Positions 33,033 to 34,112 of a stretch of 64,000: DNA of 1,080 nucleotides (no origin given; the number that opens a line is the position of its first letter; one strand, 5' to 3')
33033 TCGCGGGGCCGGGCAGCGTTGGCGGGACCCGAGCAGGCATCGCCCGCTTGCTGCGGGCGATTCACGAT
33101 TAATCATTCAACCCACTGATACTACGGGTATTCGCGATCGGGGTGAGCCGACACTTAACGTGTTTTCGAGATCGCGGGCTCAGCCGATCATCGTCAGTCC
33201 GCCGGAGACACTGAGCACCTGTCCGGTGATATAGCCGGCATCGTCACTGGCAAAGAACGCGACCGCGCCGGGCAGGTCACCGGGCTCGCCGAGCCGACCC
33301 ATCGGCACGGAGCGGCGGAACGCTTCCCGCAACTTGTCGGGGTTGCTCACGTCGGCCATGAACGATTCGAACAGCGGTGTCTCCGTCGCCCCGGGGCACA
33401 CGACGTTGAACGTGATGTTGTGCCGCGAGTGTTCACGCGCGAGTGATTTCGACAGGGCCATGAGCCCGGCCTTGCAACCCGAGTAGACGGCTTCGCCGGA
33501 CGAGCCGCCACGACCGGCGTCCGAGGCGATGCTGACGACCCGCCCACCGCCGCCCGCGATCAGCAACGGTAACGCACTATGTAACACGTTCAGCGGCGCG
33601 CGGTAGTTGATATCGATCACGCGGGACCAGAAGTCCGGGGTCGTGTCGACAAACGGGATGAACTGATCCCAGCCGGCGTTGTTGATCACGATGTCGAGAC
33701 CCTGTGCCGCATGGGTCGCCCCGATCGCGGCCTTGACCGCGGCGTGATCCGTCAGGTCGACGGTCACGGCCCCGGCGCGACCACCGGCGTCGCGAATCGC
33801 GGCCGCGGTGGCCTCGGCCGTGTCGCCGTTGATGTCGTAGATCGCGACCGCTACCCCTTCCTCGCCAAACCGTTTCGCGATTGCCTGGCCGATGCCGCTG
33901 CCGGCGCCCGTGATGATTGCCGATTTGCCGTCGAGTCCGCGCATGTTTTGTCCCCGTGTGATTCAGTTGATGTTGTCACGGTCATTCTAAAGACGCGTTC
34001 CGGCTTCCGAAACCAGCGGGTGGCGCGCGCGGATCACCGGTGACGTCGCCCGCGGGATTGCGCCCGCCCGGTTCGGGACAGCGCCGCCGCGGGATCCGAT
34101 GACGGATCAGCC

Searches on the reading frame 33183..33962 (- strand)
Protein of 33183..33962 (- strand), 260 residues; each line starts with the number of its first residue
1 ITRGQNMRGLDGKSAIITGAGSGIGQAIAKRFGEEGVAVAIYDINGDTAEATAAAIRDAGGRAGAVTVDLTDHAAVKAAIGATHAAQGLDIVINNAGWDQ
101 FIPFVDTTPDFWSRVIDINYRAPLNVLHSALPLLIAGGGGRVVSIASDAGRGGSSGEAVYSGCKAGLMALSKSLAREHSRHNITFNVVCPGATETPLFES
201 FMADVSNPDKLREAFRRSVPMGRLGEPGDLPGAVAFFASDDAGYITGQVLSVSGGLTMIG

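Call 13: search_protein_families(library=pfam, proteins=[window:33183-33962:-], max_evalue=0.001)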
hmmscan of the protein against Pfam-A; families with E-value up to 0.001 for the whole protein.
window:33183-33962:- (260 aa): 5 families
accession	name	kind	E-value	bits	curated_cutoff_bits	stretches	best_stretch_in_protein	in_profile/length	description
PF13561.12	adh_short_C2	-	7.3e-57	193.1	27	1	19-257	1-236/236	Enoyl-(Acyl carrier protein) reductase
PF00106.31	adh_short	-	6.4e-51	173.1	26.6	1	13-202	1-191/195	short chain dehydrogenase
PF08659.16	KR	-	1.8e-08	34.9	22.6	1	16-176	4-165/180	KR domain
PF23441.1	SDR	-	9.7e-06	25.6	27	1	15-256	10-255/258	SDR-like rossmann domain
PF01370.27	Epimerase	-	0.00012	22.1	20.9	1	16-148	2-116/240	NAD dependent epimerase/dehydratase family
